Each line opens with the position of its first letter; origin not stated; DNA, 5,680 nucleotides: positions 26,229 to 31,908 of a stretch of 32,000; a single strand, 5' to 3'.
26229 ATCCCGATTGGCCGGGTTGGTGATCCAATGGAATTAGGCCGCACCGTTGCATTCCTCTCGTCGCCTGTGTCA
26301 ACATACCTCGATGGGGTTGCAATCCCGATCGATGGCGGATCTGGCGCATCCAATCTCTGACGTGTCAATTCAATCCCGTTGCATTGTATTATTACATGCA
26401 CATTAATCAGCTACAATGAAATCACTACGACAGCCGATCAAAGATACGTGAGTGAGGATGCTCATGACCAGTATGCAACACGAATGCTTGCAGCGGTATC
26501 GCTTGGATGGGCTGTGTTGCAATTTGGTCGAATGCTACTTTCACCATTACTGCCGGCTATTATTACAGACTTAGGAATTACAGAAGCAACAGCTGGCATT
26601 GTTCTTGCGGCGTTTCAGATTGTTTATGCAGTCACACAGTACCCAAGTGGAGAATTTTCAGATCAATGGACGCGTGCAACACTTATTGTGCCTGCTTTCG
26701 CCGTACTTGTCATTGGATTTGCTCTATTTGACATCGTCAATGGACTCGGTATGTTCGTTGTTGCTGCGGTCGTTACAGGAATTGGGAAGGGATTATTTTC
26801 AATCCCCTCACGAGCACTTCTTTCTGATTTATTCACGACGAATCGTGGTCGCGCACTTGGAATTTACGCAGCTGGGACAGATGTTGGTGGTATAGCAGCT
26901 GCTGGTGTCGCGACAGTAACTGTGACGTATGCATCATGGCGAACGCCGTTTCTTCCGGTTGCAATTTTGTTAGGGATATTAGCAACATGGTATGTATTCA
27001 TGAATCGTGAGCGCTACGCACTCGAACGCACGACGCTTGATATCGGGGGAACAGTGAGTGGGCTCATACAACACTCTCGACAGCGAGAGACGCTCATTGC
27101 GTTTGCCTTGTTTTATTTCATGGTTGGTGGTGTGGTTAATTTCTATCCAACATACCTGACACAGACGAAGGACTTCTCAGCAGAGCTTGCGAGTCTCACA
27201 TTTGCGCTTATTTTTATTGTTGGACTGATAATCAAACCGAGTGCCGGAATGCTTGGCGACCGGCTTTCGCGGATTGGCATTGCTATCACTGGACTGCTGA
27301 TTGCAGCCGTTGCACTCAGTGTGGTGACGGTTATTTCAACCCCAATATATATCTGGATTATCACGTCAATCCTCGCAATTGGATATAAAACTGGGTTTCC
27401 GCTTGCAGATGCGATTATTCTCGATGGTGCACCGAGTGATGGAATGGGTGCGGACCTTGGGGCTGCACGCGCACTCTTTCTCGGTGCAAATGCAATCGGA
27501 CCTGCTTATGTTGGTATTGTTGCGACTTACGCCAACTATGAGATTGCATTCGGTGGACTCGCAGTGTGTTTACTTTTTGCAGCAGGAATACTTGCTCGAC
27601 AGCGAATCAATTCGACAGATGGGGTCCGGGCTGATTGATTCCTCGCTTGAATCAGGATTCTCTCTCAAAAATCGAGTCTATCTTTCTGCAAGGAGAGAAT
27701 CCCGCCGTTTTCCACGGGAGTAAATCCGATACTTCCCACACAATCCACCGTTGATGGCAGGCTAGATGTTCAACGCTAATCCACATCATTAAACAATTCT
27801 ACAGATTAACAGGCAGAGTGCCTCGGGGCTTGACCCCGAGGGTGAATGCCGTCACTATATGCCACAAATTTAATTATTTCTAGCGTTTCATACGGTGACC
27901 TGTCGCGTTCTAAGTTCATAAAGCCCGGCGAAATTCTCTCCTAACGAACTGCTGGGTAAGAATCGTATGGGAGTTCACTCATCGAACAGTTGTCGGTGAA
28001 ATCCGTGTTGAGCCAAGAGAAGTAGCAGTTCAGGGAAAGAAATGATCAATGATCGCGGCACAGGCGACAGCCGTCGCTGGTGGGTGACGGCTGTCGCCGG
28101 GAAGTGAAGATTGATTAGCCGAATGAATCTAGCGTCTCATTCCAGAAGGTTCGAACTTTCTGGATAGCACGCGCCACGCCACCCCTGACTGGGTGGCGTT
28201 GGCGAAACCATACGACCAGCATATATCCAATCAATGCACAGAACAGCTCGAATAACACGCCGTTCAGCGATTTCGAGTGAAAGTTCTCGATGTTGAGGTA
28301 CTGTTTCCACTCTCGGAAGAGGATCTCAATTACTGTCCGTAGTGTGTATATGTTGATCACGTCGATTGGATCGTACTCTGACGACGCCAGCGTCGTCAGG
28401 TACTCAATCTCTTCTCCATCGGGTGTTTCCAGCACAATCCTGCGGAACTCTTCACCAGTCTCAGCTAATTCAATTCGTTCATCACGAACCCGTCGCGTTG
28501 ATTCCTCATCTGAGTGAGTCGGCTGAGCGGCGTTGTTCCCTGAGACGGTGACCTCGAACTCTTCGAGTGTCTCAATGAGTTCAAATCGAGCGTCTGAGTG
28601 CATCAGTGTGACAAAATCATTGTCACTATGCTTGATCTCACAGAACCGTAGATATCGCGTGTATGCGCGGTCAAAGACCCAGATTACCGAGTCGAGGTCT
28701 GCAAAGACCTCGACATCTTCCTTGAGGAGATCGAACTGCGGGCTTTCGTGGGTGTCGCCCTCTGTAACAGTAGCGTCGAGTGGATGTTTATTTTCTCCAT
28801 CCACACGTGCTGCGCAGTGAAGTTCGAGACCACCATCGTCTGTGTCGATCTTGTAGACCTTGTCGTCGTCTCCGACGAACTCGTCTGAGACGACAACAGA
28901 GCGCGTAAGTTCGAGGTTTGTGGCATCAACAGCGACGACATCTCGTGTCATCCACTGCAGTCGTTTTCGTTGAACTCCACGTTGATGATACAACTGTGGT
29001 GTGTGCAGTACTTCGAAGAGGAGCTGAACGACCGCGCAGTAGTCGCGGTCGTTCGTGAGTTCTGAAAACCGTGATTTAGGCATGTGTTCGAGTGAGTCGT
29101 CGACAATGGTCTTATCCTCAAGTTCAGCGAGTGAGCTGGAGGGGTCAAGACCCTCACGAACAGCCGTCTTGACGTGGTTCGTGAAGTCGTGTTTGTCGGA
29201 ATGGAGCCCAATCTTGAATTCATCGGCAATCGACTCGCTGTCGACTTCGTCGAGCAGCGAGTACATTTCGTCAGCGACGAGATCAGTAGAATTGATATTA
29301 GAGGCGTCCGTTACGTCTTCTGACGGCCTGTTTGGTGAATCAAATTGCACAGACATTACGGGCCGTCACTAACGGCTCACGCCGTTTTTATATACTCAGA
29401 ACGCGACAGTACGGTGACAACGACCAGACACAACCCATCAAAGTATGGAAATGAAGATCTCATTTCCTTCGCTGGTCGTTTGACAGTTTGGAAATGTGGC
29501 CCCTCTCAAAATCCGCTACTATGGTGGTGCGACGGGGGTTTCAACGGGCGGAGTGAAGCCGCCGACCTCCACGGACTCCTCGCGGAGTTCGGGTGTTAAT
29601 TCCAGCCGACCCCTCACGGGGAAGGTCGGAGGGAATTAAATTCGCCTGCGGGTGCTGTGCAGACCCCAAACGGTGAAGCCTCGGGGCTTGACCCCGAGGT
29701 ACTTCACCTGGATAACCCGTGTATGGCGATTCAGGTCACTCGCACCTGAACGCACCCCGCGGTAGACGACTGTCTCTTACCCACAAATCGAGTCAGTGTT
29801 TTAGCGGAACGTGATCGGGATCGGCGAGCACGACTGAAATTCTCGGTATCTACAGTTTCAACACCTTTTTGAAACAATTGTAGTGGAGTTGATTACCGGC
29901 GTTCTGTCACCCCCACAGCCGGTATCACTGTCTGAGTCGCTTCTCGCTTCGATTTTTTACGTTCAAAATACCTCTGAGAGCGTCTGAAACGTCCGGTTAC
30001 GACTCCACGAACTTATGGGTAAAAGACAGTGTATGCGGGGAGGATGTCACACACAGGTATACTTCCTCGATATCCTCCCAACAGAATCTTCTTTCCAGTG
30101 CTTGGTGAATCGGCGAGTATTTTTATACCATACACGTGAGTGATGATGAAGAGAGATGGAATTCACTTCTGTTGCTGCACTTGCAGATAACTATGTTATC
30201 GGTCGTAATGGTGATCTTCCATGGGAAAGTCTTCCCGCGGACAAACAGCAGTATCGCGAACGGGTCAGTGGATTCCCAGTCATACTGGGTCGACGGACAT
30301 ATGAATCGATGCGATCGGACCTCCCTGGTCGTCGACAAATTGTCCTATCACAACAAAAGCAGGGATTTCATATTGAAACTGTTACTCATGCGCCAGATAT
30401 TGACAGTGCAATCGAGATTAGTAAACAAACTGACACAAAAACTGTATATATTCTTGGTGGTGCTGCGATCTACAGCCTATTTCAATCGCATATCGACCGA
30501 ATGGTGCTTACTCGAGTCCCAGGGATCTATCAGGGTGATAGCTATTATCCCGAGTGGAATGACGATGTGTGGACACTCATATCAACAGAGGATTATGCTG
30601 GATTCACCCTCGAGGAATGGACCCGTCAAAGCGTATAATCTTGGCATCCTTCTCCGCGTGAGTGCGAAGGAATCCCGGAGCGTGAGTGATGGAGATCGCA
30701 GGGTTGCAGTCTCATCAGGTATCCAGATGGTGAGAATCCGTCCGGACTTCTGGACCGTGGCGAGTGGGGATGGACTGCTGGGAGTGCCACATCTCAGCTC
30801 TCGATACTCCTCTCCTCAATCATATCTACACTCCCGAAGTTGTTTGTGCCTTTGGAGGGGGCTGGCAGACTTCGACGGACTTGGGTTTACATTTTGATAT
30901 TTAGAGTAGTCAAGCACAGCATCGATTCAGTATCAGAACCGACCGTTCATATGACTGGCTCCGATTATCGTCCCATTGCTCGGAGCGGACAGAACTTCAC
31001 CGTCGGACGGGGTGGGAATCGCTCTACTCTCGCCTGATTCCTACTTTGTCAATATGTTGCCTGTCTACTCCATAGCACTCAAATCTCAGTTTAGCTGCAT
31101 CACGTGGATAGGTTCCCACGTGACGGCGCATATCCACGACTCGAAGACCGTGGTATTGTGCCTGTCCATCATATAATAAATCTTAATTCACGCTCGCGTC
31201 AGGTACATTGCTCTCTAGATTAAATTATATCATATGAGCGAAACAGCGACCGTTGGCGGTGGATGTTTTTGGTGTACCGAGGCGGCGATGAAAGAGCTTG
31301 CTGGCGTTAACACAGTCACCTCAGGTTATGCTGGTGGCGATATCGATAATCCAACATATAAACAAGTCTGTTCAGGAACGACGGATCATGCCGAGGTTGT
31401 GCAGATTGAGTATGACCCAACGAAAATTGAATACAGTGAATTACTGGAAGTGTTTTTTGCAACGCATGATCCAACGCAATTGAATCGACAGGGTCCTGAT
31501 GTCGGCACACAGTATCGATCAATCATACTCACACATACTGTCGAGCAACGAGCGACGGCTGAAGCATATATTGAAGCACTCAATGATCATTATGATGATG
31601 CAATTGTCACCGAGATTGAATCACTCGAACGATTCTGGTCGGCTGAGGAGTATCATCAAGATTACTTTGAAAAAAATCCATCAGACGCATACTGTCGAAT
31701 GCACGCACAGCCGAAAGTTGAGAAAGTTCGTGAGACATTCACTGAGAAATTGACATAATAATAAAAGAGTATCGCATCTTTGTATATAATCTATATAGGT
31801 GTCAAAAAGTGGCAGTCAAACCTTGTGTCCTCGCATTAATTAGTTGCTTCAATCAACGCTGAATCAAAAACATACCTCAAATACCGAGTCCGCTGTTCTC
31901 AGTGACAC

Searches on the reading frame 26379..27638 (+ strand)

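Call 16: search_protein_families(library=pfam, proteins=[window:26379-27638:+])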
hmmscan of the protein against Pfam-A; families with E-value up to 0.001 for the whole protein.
window:26379-27638:+ (419 aa): 2 families
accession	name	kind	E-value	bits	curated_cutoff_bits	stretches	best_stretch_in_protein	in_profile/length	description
PF07690.21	MFS_1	-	6.4e-47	160.6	33.4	2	42-375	3-347/347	Major Facilitator Superfamily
PF01306.25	LacY_symp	-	0.00049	19.5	24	1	240-339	14-106/413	LacY proton/sugar symporter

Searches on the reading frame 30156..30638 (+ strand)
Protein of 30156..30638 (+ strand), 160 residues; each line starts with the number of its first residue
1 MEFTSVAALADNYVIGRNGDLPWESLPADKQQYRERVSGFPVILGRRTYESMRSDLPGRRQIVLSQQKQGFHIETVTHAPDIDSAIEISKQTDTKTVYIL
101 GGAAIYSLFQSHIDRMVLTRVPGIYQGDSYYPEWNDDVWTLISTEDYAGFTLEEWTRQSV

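Call 16: search_protein_families(library=pfam, proteins=[window:30156-30638:+])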
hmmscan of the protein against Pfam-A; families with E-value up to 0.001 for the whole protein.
window:30156-30638:+ (160 aa): 1 family
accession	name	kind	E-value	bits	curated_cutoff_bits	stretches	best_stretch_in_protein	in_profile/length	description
PF00186.24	DHFR_1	-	3.2e-37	128.1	25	1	3-147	2-142/159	Dihydrofolate reductase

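Call 31: find_encoding_contigs(protein=window:30156-30638:+, flank=3000, max_places=10)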
Protein window:30156-30638:+ (160 aa): 23 contigs read that carry it; 8 places shown.
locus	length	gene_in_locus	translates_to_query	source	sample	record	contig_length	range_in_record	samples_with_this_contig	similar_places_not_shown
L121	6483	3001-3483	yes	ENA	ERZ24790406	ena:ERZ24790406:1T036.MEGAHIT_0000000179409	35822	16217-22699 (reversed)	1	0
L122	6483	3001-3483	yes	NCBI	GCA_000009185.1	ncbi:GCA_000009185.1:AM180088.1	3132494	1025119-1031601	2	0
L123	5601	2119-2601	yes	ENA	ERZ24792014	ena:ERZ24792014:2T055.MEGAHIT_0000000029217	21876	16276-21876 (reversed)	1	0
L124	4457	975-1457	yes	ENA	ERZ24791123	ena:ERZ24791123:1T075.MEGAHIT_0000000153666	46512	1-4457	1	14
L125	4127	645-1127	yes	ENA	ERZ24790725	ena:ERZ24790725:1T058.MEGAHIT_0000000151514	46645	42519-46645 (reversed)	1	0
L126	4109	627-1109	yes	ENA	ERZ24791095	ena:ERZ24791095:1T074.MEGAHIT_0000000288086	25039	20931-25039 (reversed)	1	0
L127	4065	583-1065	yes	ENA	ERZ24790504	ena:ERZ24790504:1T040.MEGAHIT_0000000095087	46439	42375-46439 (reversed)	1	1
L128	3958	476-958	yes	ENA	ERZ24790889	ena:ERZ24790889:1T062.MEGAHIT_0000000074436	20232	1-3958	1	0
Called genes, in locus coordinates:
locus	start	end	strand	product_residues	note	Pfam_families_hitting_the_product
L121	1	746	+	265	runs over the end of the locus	PF00106:adh_short, PF08659:KR, PF23441:SDR, PF13561:adh_short_C2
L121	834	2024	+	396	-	PF07690:MFS_1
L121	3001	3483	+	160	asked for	PF00186:DHFR_1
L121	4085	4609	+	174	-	PF01625:PMSR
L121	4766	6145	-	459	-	PF00171:Aldedh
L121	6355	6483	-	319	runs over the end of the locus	PF00696:AA_kinase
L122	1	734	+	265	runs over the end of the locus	PF00106:adh_short, PF08659:KR, PF23441:SDR, PF13561:adh_short_C2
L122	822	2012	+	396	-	PF07690:MFS_1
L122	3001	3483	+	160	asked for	PF00186:DHFR_1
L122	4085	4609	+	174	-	PF01625:PMSR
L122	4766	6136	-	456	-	PF00171:Aldedh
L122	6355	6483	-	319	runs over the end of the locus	PF00696:AA_kinase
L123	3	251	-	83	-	?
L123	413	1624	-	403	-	PF01408:GFO_IDH_MocA, PF22725:GFO_IDH_MocA_C3, PF02894:GFO_IDH_MocA_C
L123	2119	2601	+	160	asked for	PF00186:DHFR_1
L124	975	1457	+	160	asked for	PF00186:DHFR_1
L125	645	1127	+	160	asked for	PF00186:DHFR_1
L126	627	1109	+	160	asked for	PF00186:DHFR_1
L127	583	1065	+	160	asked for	PF00186:DHFR_1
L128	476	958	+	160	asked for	PF00186:DHFR_1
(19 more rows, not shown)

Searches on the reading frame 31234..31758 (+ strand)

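Call 16: search_protein_families(library=pfam, proteins=[window:31234-31758:+])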
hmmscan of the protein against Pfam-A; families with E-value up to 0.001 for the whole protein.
window:31234-31758:+ (174 aa): 1 family
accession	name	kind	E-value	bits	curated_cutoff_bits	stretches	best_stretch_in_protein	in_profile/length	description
PF01625.27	PMSR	-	6.4e-66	221.8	23.7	1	4-154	1-152/153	Peptide methionine sulfoxide reductase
